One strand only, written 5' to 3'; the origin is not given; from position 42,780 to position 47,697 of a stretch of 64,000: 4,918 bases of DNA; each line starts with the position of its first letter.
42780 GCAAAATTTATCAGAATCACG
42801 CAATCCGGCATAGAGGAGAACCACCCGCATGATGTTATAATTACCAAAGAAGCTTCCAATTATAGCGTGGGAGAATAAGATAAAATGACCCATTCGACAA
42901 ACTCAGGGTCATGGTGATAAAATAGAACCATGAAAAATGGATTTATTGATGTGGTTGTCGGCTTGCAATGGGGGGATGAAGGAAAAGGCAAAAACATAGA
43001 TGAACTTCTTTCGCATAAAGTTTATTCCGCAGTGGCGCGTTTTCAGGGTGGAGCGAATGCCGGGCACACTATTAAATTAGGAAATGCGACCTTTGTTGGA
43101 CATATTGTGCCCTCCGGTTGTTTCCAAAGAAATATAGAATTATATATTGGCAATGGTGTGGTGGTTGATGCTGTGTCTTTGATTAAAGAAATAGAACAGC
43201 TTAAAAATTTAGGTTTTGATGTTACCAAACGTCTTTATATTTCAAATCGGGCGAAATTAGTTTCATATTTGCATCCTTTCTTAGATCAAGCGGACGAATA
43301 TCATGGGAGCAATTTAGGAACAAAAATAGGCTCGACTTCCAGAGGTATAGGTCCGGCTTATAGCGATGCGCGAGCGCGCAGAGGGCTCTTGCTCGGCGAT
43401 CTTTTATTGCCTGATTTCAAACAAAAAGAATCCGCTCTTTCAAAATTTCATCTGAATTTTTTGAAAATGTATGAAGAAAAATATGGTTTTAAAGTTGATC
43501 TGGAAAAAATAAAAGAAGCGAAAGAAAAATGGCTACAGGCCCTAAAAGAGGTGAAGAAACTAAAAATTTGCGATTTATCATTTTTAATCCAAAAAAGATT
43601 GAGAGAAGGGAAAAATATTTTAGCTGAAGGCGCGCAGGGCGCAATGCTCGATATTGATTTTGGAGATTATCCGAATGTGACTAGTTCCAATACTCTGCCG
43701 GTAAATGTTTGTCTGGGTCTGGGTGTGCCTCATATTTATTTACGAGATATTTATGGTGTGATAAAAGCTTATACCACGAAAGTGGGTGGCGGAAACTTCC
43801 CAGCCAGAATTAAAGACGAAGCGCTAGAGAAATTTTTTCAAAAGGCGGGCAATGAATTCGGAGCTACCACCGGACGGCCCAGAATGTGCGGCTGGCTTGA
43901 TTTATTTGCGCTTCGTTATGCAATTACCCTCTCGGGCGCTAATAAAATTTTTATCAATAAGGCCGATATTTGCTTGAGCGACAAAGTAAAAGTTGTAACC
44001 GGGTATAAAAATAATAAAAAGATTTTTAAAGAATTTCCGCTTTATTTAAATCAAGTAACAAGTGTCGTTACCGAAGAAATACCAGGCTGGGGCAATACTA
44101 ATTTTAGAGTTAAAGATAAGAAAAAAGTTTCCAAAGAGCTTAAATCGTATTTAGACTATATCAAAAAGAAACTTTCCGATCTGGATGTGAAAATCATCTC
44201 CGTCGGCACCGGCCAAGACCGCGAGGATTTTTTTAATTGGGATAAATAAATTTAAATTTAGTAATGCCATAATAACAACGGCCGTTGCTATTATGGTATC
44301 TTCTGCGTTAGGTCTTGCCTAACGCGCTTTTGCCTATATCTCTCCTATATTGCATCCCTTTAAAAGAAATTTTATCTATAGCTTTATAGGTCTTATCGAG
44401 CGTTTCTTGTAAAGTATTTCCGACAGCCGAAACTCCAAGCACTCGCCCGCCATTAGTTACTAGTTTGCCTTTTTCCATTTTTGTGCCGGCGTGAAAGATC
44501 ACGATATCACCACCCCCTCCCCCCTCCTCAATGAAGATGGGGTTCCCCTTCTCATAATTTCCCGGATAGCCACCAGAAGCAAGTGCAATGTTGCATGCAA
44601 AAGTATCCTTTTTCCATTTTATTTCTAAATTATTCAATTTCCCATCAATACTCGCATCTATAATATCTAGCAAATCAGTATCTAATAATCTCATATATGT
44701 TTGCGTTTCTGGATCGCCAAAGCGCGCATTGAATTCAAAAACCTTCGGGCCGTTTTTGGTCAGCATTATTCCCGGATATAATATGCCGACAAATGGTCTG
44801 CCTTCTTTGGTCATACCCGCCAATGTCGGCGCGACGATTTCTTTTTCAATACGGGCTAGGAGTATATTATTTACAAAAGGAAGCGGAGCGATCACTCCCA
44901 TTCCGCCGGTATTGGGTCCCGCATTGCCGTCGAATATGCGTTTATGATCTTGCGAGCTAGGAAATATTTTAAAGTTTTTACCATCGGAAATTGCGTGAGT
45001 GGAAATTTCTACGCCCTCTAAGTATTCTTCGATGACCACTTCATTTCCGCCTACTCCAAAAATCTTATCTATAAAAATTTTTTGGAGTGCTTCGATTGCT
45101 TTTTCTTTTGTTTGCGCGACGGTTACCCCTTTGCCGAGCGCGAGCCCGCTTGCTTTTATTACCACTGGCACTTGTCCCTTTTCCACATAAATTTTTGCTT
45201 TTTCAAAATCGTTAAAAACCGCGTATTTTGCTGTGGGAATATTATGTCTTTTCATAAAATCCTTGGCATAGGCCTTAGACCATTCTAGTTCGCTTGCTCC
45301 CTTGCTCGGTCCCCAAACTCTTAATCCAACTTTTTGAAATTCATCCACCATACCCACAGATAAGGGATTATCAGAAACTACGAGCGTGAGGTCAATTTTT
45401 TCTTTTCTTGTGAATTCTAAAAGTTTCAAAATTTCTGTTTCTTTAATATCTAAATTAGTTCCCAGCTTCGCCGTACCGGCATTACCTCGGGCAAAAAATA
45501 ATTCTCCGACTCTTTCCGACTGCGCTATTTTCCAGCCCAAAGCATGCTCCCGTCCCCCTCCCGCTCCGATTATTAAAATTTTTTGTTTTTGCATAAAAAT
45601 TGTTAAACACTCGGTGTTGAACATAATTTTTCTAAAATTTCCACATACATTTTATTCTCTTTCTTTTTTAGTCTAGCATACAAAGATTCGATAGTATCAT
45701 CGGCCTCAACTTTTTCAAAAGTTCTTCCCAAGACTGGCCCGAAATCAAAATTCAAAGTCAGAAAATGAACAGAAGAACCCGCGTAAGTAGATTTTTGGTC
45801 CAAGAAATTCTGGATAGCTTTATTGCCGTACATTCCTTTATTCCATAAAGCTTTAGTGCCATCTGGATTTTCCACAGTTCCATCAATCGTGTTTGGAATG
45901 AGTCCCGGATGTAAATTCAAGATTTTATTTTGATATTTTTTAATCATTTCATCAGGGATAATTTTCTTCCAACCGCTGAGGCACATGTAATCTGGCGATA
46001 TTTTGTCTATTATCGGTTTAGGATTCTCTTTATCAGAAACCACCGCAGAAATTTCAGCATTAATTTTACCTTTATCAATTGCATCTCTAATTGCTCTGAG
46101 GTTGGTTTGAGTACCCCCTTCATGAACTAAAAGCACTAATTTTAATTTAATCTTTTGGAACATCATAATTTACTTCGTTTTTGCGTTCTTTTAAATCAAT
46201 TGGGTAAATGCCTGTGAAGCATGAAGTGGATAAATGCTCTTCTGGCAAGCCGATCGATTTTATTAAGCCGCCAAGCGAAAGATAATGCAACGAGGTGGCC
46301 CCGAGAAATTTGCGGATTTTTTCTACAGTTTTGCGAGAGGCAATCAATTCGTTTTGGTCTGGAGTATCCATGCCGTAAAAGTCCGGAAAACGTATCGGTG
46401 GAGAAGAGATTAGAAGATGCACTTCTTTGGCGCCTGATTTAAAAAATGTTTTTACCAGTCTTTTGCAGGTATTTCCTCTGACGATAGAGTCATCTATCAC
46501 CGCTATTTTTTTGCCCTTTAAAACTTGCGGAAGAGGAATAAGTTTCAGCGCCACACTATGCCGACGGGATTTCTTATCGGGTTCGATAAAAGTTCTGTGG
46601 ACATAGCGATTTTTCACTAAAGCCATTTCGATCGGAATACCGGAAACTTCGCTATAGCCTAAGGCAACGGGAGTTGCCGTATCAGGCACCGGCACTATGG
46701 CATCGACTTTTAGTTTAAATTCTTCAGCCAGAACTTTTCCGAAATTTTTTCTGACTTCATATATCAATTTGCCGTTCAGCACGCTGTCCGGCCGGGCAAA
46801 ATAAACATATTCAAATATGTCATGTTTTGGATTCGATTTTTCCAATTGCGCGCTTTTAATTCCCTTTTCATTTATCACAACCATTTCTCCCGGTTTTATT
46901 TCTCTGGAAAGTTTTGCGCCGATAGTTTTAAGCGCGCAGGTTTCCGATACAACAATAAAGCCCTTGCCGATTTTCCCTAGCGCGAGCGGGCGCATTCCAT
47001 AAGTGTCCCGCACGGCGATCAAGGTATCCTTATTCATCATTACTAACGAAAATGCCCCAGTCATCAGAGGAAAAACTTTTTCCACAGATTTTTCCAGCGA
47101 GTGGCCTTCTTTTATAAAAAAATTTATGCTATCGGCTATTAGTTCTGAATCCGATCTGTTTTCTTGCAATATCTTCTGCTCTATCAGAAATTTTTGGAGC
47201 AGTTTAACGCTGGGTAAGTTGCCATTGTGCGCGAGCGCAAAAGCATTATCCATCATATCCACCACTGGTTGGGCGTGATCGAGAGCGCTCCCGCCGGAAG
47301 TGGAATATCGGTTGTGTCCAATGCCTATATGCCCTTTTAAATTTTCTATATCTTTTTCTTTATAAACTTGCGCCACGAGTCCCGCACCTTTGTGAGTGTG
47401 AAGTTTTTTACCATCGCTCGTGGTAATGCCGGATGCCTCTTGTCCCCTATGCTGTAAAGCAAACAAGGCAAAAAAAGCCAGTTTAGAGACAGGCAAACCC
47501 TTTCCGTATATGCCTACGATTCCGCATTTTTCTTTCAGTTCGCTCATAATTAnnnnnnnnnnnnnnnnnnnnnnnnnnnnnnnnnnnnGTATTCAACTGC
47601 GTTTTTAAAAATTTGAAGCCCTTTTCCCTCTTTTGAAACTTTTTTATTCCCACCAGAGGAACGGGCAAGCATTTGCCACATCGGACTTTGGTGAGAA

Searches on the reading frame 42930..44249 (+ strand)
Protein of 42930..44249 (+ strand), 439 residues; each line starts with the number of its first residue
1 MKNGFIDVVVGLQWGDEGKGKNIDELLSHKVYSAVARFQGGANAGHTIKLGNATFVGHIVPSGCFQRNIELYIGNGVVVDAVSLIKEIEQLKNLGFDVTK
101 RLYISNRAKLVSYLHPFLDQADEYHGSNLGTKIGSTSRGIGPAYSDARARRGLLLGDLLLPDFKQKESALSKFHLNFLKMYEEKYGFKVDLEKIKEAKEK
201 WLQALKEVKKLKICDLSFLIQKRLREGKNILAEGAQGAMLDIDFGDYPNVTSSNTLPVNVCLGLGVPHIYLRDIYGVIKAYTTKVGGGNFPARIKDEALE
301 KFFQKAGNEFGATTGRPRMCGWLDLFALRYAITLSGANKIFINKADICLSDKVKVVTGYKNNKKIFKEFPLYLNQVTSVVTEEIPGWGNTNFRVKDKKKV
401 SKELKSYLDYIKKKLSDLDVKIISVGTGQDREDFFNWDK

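Call 73: search_protein_families(library=pfam, proteins=[window:42930-44249:+], max_evalue=0.001)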
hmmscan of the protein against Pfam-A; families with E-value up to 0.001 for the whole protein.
window:42930-44249:+ (439 aa): 1 family
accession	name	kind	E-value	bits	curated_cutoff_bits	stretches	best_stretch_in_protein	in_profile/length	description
PF00709.27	Adenylsucc_synt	-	5.7e-125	417.8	27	1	8-432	1-413/416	Adenylosuccinate synthetase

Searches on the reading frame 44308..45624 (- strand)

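Call 73: search_protein_families(library=pfam, proteins=[window:44308-45624:-], max_evalue=0.001)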
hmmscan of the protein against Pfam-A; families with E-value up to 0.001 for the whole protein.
window:44308-45624:- (438 aa): 6 families
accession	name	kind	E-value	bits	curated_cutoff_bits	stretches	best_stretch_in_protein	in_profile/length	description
PF01071.24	GARS_A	-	1.1e-77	260.7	27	1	116-307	2-194/194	Phosphoribosylglycinamide synthetase, ATP-grasp (A) domain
PF02843.22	GARS_C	-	5.9e-32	110.3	34.8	1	343-432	1-91/92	Phosphoribosylglycinamide synthetase, C domain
PF02844.21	GARS_N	-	5.3e-29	101.3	29.5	1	15-114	2-100/100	Phosphoribosylglycinamide synthetase, N domain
PF02786.22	CPSase_L_D2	-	7.5e-08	32.6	19.8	1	117-217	2-105/211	Carbamoyl-phosphate synthase L chain, ATP binding domain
PF02222.28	ATP-grasp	-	1.3e-05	25.4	27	1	123-214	2-89/179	ATP-grasp domain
PF08443.16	RimK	-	0.00059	19.9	21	0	117-182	4-71/188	RimK-like ATP-grasp domain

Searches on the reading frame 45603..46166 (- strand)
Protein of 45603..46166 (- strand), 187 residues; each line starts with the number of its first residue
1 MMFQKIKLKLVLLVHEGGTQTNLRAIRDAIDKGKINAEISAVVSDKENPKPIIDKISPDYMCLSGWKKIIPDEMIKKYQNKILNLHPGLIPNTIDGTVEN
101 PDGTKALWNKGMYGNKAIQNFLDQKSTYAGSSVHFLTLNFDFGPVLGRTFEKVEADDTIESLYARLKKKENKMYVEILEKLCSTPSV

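Call 73: search_protein_families(library=pfam, proteins=[window:45603-46166:-], max_evalue=0.001)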
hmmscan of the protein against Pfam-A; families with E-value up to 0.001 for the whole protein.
window:45603-46166:- (187 aa): 1 family
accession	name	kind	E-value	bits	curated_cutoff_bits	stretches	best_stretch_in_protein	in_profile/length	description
PF00551.24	Formyl_trans_N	-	2.6e-25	89.6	26.1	1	53-177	75-180/181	Formyl transferase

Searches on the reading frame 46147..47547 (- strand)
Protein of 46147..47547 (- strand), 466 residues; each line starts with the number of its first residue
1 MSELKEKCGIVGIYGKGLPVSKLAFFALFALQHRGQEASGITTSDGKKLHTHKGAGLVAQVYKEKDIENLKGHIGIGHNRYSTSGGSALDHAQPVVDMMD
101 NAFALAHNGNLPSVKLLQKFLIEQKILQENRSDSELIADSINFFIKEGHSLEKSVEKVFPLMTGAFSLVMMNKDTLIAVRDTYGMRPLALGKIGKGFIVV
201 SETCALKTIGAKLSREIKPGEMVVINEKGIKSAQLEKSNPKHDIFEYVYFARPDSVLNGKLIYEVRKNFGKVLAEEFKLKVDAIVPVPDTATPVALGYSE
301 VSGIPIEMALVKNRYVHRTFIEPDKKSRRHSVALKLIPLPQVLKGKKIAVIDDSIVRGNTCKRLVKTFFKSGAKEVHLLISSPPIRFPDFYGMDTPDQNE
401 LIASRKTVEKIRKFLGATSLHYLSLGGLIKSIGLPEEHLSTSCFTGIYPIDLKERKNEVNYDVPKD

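Call 73: search_protein_families(library=pfam, proteins=[window:46147-47547:-], max_evalue=0.001)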
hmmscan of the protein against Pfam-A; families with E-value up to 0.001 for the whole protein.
window:46147-47547:- (466 aa): 5 families
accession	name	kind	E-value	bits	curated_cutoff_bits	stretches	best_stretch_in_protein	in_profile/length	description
PF13537.11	GATase_7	-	4.3e-13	49.8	25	1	90-207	11-122/123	Glutamine amidotransferase domain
PF13522.11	GATase_6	-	1.8e-12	47.9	27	1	71-201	9-129/130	Glutamine amidotransferase domain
PF00310.26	GATase_2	-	7e-05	22.2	19.9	0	58-160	189-301/420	Glutamine amidotransferases class-II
PF00156.33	Pribosyltran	-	0.00018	21.3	26.3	1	260-379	10-121/158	Phosphoribosyl transferase domain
PF21571.2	ArgZ-like_C_1st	-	0.00023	21.5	27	1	198-247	22-69/84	Arginine dihydrolase ArgZ-like, C-terminal, first region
